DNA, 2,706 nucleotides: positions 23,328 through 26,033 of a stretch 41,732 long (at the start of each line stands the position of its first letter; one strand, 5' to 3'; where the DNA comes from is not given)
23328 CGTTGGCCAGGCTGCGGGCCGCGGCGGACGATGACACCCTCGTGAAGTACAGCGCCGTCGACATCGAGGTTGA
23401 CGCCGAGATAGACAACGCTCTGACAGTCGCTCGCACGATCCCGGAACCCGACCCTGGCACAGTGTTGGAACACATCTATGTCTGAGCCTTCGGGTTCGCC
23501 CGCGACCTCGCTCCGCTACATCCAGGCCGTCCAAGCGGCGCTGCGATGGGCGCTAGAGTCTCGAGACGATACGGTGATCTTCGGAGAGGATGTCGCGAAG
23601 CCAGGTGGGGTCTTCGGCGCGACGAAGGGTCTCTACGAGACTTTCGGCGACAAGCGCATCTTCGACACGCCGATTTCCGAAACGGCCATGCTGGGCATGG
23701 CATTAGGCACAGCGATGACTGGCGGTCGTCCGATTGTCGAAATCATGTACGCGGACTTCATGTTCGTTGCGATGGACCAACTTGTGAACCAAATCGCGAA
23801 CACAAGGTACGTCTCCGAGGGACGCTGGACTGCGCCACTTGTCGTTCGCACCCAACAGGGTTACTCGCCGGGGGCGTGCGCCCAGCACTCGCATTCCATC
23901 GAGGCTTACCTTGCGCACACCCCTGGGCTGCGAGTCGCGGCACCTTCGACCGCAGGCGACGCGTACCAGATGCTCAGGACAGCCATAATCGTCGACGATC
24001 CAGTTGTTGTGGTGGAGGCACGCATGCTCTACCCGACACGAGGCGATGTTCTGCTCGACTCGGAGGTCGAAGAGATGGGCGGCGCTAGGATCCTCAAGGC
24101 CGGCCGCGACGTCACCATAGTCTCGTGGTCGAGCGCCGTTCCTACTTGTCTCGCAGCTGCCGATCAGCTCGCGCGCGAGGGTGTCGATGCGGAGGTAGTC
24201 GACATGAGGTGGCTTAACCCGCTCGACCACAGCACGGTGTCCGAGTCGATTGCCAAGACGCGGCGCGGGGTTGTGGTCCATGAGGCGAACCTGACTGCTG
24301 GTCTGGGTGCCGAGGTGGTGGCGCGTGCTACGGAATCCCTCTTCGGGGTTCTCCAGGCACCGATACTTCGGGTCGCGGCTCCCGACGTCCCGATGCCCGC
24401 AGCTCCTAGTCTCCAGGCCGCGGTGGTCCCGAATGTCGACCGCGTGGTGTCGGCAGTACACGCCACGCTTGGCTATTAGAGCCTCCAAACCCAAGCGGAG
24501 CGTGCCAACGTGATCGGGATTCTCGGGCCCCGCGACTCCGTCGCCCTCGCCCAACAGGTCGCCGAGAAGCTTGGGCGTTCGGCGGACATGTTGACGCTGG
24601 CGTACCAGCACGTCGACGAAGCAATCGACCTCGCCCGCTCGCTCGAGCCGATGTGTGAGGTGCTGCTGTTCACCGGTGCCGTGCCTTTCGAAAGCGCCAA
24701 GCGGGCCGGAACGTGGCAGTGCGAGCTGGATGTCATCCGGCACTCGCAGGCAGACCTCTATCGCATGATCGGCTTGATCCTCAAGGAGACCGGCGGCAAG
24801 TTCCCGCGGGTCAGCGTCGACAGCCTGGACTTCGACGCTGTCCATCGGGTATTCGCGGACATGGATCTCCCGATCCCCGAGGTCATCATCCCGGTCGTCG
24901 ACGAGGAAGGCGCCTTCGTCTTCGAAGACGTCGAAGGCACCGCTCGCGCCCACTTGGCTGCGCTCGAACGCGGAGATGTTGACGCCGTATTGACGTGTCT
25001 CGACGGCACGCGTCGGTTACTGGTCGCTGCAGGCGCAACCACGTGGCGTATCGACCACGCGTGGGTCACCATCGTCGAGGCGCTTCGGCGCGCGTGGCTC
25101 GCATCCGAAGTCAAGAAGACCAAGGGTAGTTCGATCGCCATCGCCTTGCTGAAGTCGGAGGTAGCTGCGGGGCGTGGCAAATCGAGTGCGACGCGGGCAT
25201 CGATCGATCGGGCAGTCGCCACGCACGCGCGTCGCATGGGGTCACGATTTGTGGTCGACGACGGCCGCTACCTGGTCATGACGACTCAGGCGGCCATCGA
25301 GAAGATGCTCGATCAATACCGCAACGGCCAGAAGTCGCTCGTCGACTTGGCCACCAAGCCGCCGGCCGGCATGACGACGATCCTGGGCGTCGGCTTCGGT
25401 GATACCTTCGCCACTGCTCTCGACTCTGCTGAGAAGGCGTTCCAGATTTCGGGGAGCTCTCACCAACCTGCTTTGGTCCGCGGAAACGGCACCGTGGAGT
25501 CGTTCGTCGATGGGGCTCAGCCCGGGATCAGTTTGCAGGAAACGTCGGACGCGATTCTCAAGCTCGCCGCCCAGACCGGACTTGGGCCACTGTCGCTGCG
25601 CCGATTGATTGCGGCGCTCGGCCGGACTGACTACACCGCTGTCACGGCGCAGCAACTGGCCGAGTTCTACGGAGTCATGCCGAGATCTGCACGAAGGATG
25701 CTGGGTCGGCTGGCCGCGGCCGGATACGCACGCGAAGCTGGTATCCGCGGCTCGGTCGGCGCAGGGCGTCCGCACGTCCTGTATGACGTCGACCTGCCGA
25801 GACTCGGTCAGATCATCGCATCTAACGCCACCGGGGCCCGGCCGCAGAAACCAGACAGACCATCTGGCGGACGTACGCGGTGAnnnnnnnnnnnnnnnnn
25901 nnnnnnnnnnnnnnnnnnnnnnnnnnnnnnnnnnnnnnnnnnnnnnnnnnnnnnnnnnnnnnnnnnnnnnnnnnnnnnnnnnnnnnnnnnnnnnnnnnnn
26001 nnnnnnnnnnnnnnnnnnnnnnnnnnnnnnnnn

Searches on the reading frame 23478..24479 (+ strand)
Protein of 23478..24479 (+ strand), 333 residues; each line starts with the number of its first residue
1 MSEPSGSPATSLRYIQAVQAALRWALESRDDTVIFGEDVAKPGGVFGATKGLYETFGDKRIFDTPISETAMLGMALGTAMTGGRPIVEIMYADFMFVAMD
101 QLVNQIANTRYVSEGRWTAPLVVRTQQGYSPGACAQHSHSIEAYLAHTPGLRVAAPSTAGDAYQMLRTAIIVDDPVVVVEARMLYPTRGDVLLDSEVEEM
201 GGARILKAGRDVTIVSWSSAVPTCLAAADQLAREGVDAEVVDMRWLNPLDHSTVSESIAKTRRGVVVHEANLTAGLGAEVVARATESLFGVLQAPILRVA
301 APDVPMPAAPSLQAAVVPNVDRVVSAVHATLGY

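Call 12: search_protein_families(library=pfam, proteins=[window:23478-24479:+])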
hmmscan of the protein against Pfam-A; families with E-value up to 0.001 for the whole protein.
window:23478-24479:+ (333 aa): 3 families
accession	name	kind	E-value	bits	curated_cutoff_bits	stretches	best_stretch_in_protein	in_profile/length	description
PF02780.25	Transketolase_C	-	1.7e-38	131.8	25.9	1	201-323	1-124/124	Transketolase, C-terminal domain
PF02779.29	Transket_pyr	-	6.4e-38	130.6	27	1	12-186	3-173/174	Transketolase, pyrimidine binding domain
PF22613.1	Transketolase_C_1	-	0.00071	20.2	27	0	209-275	11-80/113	Transketolase-like TK C-terminal domain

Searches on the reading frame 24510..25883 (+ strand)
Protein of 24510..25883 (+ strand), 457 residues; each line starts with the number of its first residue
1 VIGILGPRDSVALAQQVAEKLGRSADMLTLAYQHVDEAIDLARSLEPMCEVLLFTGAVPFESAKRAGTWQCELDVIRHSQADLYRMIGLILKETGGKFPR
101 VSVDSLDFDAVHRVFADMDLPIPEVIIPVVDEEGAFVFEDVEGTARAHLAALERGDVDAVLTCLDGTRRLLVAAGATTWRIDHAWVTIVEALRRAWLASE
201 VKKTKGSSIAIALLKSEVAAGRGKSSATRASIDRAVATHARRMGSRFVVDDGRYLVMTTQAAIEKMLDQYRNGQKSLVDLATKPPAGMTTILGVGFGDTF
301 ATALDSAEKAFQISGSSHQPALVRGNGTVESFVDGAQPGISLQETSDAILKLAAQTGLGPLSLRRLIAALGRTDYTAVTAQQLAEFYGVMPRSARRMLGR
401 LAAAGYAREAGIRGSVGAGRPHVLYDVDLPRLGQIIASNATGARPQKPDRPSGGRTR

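Call 12: search_protein_families(library=pfam, proteins=[window:24510-25883:+])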
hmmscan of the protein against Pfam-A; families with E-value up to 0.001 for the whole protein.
window:24510-25883:+ (457 aa): 0 families

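Call 30: search_protein_families(library=ncbifam, proteins=[window:24510-25883:+], max_evalue=0.01)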
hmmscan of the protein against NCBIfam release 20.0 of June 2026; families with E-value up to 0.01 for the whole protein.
window:24510-25883:+ (457 aa): 0 families

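Call 31: search_solved_structures(query=window:24510-25883:+, max_evalue=10)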
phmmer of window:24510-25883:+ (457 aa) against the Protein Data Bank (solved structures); distinct sequences matched with E-value up to 10: 0.

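Call 32: find_homologous_proteins(query=window:24510-25883:+, max_evalue=0.00001)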
Query window:24510-25883:+ (457 aa): 26 proteins with E <= 0.00001 among 8000 candidates.
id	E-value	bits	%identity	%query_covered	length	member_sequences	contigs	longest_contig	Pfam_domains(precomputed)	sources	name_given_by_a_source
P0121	9.7e-294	992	100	100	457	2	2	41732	-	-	-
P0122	7.9e-254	860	89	98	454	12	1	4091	-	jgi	jgi:hypothetical protein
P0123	3.5e-218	743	75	99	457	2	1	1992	-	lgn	-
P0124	7.7e-197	673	68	100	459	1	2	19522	-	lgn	-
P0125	1.3e-191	655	68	96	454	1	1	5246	-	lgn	-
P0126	6.9e-191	653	67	97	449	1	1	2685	-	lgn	-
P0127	1.9e-190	652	66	97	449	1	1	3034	-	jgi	-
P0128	5.2e-188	644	70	94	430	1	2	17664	-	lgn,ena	-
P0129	2.2e-180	618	66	96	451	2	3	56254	-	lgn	-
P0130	2.1e-175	602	63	98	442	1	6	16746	-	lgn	-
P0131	1.0e-173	596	69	89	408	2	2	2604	-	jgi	jgi:hypothetical protein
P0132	8.4e-172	590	62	97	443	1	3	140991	-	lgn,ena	-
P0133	6.7e-167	574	66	87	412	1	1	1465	-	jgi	jgi:hypothetical protein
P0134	3.5e-152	525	58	95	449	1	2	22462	-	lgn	-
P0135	1.1e-151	524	56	96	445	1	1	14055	-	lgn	-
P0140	4.6e-68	248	37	97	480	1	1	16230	-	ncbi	-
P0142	3.5e-57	212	35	95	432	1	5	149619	-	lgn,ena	-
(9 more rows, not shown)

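Call 35: find_encoding_contigs(protein=P0142, flank=10000, max_places=2)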
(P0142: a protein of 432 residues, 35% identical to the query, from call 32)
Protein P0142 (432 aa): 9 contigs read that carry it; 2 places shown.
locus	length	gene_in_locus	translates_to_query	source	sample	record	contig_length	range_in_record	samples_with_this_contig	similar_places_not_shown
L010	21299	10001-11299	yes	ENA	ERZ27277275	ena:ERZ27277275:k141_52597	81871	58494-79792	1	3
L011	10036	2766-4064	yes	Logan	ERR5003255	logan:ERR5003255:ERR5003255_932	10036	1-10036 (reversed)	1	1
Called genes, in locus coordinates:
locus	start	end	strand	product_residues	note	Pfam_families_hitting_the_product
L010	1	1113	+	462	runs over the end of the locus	PF00672:HAMP, PF00512:HisKA, PF02518:HATPase_c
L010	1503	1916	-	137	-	-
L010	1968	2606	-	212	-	PF02441:Flavoprotein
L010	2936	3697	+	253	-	PF00106:adh_short, PF08659:KR, PF13561:adh_short_C2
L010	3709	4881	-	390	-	PF01494:FAD_binding_3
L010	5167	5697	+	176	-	-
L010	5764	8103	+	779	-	-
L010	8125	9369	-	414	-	PF04542:Sigma70_r2, PF08281:Sigma70_r4_2, PF20239:DUF6596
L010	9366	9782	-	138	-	PF03795:YCII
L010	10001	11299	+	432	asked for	-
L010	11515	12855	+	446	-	PF00083:Sugar_tr, PF07690:MFS_1, PF00083:Sugar_tr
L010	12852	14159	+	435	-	PF01546:Peptidase_M20, PF07687:M20_dimer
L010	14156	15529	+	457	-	PF01979:Amidohydro_1, PF12890:DHOase (weak), PF07969:Amidohydro_3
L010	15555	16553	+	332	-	PF00296:Bac_luciferase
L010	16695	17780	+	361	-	PF08240:ADH_N, PF16912:Glu_dehyd_C (faint), PF00107:ADH_zinc_N, PF13602:ADH_zinc_N_2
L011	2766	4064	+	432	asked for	-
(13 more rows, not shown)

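Call 36: find_encoding_contigs(protein=P0140, flank=10000, max_places=2)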
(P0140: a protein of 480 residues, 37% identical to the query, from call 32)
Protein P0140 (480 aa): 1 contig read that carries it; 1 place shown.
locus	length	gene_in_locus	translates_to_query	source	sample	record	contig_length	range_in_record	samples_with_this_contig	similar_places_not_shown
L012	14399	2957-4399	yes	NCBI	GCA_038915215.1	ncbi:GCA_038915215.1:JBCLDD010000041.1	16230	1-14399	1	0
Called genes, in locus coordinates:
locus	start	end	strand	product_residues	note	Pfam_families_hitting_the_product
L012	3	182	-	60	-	?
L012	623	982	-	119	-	PF00106:adh_short, PF08659:KR, PF13561:adh_short_C2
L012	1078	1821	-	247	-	PF00106:adh_short, PF08659:KR, PF13561:adh_short_C2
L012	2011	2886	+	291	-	PF01261:AP_endonuc_2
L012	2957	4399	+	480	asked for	-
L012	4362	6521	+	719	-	-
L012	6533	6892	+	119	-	-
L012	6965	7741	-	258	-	PF01695:IstB_IS21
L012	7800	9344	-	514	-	PF00665:rve, PF22483:Mu-transpos_C_2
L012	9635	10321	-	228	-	-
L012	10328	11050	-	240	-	PF06114:Peptidase_M78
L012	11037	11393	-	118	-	PF01381:HTH_3, PF12844:HTH_19, PF13560:HTH_31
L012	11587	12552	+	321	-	PF23913:DUF7255 (faint)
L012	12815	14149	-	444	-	-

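Call 37: find_encoding_contigs(protein=P0132, flank=10000, max_places=2)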
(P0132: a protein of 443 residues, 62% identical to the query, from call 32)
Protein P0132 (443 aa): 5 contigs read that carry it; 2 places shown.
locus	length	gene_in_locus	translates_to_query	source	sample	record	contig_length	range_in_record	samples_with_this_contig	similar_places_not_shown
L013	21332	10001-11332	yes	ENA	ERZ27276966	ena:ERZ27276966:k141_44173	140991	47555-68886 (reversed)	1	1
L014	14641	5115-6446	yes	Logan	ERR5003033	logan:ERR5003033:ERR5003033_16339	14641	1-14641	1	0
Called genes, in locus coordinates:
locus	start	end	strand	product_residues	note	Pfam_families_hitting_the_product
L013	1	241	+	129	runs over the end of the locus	PF02810:SEC-C, PF17775:YchJ_M-like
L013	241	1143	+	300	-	PF01636:APH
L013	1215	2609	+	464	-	PF04185:Phosphoesterase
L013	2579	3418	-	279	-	PF04909:Amidohydro_2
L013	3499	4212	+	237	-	PF00106:adh_short, PF01370:Epimerase, PF08659:KR, PF23441:SDR, PF13561:adh_short_C2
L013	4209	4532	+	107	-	PF05336:rhaM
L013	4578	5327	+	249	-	PF00106:adh_short, PF08659:KR, PF13561:adh_short_C2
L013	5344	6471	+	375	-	PF02746:MR_MLE_N, PF13378:MR_MLE_C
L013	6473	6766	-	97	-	PF02426:MIase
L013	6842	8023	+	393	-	PF01546:Peptidase_M20, PF07687:M20_dimer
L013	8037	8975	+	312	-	PF00676:E1_dh, PF13292:DXP_synthase_N (weak), PF02775:TPP_enzyme_C (weak)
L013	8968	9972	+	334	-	PF02779:Transket_pyr, PF02780:Transketolase_C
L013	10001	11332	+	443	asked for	-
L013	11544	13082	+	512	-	PF00496:SBP_bac_5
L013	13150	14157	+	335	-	PF19300:BPD_transp_1_N, PF00528:BPD_transp_1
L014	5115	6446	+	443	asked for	-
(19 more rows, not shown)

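Call 47: predict_structure(alignment_id=A1)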
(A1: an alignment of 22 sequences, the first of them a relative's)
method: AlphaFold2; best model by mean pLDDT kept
length: 457 residues; sequences in the alignment: 22
mean_pLDDT: 85.8   pTM: 0.58
mean pLDDT of the five models: 85.8, 83.8, 83.1, 82.4, 82.2
residues with pLDDT >= 90: 250; 70-90: 159; 50-70: 20; < 50: 28
segments of 3 or more residues with pLDDT < 50: 335-339, 341-344, 440-457
pLDDT, mean of each block of 10 residues (from residue 1): 95 95 93 91 93 95 89 94 96 96 93 96 92 84 96 97 94 97 94 93 83 86 70 91 89 91 89 87 86 91 91 86 82 57 62 86 83 80 86 93 91 68 88 70 35 38
secondary structure, 60 per line:
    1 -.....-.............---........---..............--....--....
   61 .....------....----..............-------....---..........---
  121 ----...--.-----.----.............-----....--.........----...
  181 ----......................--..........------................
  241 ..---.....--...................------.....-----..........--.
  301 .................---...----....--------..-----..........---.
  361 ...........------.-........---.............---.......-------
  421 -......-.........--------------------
elements in order: E2-6 H8-20 E27-31 H35-48 E51-54 H57-65 E72-75 H80-93 E101-104 H108-117 E125-127 H141-153 E159-162 H165-173 E178-180 H185-206 E209-218 H225-242 E246-250 E253-259 H260-271 H278-282 E288-297 H300-317 E321-323 E328-331 H347-356 H360-371 H380-387 H391-403 E407-413 E422-427 H429-437
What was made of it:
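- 24510..25883 (+): Candidate cognate regulator: PrpR-N-like sensor, degenerate GGDEF-like domain and C-terminal winged HTH. AF2 model pLDDT 85.8 (call 47).
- AF2 model pLDDT is 85.8 (call 47).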

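Call 51: fold_search(model_id=the predicted structure, library=pdb)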
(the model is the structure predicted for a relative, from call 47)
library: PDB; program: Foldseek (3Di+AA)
matches with E <= 10: 1679; with E <= 0.001: 16
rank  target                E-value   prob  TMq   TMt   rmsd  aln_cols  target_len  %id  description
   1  2wb4_B                3.8e-07  1.00  0.16  0.17  22.9       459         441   10  activated diguanylate cyclase PleD in complex with c-di-GMP (released 2010-04-21)
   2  2pju_B                1.6e-06  1.00  0.33  0.73   4.2       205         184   15  Crystal structure of propionate catabolism operon regulatory protein prpR (released 2007-05-22)
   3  2pju_C                6.7e-06  1.00  0.34  0.75   4.1       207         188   15  Crystal structure of propionate catabolism operon regulatory protein prpR (released 2007-05-22)
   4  3bre_B                9.5e-06  0.98  0.15  0.19  24.7       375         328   12  Crystal Structure of P.aeruginosa PA3702 (released 2008-04-01)
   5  2pju_A                1.4e-05  1.00  0.30  0.64   5.3       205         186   15  Crystal structure of propionate catabolism operon regulatory protein prpR (released 2007-05-22)
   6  2q5c_A                2.4e-05  1.00  0.33  0.73   3.9       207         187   12  Crystal structure of NtrC family transcriptional regulator from Clostridium acetobutylicum (released 2007-07-03)
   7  2pju_D                2.9e-05  1.00  0.30  0.58   5.5       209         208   14  Crystal structure of propionate catabolism operon regulatory protein prpR (released 2007-05-22)
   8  2h3h_A                2.1e-04  1.00  0.24  0.32  18.6       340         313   13  Crystal structure of the liganded form of Thermotoga maritima glucose binding protein (released 2007-05-22)
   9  9f80                  2.5e-04  0.99  0.20  0.32  12.7       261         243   13  Crystal structure of Rv2242 regulator C-terminal fragment (161-414) (released 2024-12-18)
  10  9nt4_C                3.0e-04  1.00  0.24  0.35   7.5       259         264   14  Crystal structure of ecLacI transcription factor ancestor 1 bound to d-fucose (released 2025-06-18)
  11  2qvc_A                4.0e-04  0.99  0.24  0.33  18.0       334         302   12  Crystal structure of a periplasmic sugar ABC transporter from Thermotoga maritima (released 2007-08-28)
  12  2o20_A                4.3e-04  1.00  0.27  0.40   6.6       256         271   11  Crystal structure of transcription regulator CcpA of Lactococcus lactis (released 2007-03-27)
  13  9nt3_D                4.8e-04  1.00  0.25  0.38   7.4       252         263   14  Crystal structure of apo ecLacI transcription factor ancestor 1 (released 2025-06-18)
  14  6xjf_B                6.1e-04  1.00  0.16  0.59   4.9        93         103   25  X-ray crystal structure of Pyrococcus furiosus general transcription factor TFE-alpha (SeMet labeled protein) (released 2020-07-08)
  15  2zsk_A                8.1e-04  0.99  0.18  0.32  11.7       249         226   16  Crystal structure of PH1733, an aspartate racemase homologue, from Pyrococcus horikoshii OT3 (released 2008-10-21)
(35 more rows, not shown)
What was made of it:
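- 24510..25883 (+): Foldseek results (call 51).
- On OmpR/PhoB or SARP regulators: Its wHTH matches MarR, ArsR and TFE by fold (call 51).
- Closest known: PucR/CdaR-family one-component regulators. Same: Foldseek matches the MabR C-terminal fragment 9f80 (call 51).
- Closest known: PrpR. Same: Residues 1-205 of the model superpose with TM 0.73-0.75 (call 51).
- Foldseek matches residues 1-205 to the PrpR N-domain (TM 0.73-0.75), the middle to GGDEF/cyclase and the MabR C-fragment, and residues 345-437 to MarR/ArsR/TFE winged helices (call 51).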

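Call 53: find_related_loci(query=A1, collection=metagenome_contigs, flank=8000)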
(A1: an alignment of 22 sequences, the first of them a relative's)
Query A1 (457 aa) in metagenome_contigs; peptide patterns used: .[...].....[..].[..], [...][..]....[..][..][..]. (x = any residue, [..] = any of these).
127 stretches matched a pattern; 29 encode a relative of the query (tblastn E <= 1e-3); 28 distinct loci.
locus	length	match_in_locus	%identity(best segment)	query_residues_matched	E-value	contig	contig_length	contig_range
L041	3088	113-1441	91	1-441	0e+0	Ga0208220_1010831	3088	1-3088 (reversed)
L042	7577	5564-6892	91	1-441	0e+0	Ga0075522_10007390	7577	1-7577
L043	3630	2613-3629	91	1-337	0e+0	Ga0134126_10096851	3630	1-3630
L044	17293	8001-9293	54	1-440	1e-143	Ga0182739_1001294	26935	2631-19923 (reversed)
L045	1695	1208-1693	76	1-163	3e-81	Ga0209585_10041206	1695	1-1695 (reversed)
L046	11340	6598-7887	37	1-429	2e-76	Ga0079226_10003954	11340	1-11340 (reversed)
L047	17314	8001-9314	35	1-432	1e-68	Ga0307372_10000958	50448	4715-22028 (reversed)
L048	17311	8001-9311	35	1-432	3e-68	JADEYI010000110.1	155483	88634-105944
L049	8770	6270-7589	36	1-432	5e-68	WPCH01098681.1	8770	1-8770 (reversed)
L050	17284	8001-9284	35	1-429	1e-67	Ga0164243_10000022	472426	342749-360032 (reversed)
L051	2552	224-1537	35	1-432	5e-68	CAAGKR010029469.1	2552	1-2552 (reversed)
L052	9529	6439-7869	35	1-450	6e-62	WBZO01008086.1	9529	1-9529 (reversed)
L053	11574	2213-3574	33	1-451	1e-61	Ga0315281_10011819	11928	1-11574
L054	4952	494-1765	33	1-442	2e-59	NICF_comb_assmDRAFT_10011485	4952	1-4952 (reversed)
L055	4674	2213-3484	33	1-442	2e-59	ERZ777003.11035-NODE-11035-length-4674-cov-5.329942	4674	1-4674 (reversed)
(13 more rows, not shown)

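Call 77: find_homologous_proteins(query=A1, max_evalue=0.001)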
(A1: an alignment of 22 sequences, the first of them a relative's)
Query A1 (22 sequences) (457 aa, profile of the alignment): 30 proteins with E <= 0.001 among 8000 candidates.
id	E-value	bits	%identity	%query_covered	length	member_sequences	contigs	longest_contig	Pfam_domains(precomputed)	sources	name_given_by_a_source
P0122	4.5e-207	706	89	98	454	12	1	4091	-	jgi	jgi:hypothetical protein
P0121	6.8e-207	706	100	100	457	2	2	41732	-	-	-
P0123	8.3e-205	699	75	99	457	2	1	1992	-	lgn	-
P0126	1.3e-202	692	67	97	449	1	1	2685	-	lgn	-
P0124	1.5e-202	691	68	100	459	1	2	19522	-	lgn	-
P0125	3.5e-202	690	68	96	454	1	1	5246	-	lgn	-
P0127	3.5e-202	690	66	97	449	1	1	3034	-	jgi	-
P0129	9.9e-200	682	66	96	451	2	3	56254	-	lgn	-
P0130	2.1e-196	671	63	98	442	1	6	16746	-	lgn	-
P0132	1.1e-194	666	62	97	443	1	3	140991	-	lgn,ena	-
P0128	5.9e-193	660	70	94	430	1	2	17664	-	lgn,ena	-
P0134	4.3e-189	647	58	95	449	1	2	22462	-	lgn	-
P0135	3.2e-187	641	56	96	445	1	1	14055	-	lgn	-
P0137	3.0e-178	611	54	96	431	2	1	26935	-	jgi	-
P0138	2.3e-176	605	51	96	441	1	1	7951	-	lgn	-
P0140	2.7e-154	532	37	97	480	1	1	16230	-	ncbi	-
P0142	8.1e-147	508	35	95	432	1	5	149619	-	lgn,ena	-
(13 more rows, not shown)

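Call 85: search_solved_structures(query=A1, max_evalue=10)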
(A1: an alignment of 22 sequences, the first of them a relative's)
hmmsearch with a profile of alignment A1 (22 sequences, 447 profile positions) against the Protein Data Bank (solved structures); distinct sequences matched with E-value up to 10: 8.
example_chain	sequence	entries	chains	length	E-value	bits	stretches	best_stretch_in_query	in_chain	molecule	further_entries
7xky_A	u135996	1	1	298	0.16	14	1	291-327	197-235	Fumarate hydratase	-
3cta_A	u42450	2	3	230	0.23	13.4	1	365-411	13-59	Riboflavin kinase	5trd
6kf4_G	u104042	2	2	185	0.27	13.2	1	349-410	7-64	Transcription factor E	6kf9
6xjf_A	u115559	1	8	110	0.3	13.1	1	369-439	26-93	Transcription factor E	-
2du9_A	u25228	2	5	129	0.43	12.5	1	374-409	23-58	Predicted transcriptional regulators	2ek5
9egp_B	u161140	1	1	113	0.44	12.5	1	275-333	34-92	Geopilin domain 2 protein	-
8jgw_A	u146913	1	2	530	0.72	11.8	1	372-402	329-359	Exopolyphosphatase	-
6cmv_A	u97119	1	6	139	1.4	10.8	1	378-441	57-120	Transcriptional regulator Lrs14-like protein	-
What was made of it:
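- On PucR/CdaR family: The profile against PDB gives nothing below E 0.1 (call 85).
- Closest known: PucR/CdaR-family one-component regulators. Different: There is no detectable sequence similarity and no Pfam HTH_30 or GGDEF_2 hit (calls 12, 30, 85).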

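Call 89: search_protein_representatives(alignment_id=A1)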
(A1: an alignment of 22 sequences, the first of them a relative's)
Query: 22 sequences, 447 profile positions. Proteins with E-value up to 0.001 (for the whole library): 1515; up to 1e-10: 1187; up to 1e-30: 531. The best 150 are listed.
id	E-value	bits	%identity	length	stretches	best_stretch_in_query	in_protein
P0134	1.4e-189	647.1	-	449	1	1-439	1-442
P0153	2.5e-154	530.8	-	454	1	1-441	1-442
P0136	1.9e-150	518.1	-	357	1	86-440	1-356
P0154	1.9e-149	514.7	-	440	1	1-439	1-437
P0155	7.2e-148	509.5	-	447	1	1-435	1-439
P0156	4.6e-143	493.7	-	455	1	1-441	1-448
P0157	4.5e-140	483.9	-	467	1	1-441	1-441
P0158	5.6e-140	483.5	-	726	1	1-436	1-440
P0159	8.5e-134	463.2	-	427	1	1-434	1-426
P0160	5.4e-133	460.5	-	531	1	1-435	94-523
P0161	1.1e-130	452.9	-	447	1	1-443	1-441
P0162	1.7e-130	452.3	-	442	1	1-438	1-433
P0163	2.3e-130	451.9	-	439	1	1-436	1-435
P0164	1.4e-128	446.0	-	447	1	1-438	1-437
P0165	2.5e-128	445.2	-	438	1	1-439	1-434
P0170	1.9e-119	415.9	-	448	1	1-441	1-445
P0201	2.3e-77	277.2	-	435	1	3-431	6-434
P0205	2.3e-72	260.7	-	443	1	2-434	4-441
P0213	2.8e-67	243.9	-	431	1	3-431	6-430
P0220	2.8e-64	234.0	-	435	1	2-435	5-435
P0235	1.6e-59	218.4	-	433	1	2-428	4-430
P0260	7.9e-55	202.9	-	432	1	2-432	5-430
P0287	4.6e-52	193.8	-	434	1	2-431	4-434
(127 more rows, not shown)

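Call 90: list_cluster_members(proteins=[P0153, P0158, P0170, P0201, P0205, P0213, P0220, P0235, P0260, P0287])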
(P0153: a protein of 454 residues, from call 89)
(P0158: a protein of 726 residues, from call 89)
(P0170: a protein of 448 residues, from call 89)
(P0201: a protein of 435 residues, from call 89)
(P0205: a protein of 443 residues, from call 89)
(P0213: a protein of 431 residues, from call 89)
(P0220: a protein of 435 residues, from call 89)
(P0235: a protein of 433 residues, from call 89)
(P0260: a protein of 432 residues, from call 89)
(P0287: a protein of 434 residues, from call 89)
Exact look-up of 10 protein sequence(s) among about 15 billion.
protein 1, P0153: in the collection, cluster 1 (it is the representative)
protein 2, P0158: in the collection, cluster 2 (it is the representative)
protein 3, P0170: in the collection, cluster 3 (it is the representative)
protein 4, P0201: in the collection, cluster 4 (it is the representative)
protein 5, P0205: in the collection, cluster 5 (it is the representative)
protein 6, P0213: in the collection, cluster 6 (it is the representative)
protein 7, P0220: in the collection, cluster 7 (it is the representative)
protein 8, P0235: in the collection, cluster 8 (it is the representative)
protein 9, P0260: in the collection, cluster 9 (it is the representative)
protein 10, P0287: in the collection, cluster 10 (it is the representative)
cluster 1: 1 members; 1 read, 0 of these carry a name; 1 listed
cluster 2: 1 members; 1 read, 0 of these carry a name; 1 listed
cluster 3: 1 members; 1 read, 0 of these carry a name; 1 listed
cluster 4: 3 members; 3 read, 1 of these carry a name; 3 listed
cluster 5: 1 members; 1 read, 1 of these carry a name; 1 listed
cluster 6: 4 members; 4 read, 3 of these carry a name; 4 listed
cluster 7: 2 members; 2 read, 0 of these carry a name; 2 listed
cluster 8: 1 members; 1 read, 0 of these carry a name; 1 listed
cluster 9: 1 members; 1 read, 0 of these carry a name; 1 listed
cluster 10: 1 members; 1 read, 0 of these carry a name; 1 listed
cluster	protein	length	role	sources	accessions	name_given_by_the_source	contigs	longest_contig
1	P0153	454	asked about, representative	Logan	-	-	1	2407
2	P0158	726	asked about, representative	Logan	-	-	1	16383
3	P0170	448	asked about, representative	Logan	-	-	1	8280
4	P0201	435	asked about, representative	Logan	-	-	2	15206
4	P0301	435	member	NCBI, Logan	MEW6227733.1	MAG: GTP cyclohydrolase IIa [Bacillota bacterium]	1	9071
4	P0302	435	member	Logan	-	-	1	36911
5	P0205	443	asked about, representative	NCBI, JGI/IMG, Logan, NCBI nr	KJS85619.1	MAG: hypothetical protein JM58_08160 [Peptococcaceae bacterium BICA1-8]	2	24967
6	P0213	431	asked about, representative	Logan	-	-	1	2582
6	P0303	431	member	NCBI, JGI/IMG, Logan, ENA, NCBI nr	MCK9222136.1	MAG: hypothetical protein M0Q40_05865 [Limnochordia bacterium] | hypothetical protein [Limnochordia bacterium]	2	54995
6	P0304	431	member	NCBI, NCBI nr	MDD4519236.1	MAG: hypothetical protein PHH90_12190 [Limnochordia bacterium] | hypothetical protein [Limnochordia bacterium]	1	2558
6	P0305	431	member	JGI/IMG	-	hypothetical protein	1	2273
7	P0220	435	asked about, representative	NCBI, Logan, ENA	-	-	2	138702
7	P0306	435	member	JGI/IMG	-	-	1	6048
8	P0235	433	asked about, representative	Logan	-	-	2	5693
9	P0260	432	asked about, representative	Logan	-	-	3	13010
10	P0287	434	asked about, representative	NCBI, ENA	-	-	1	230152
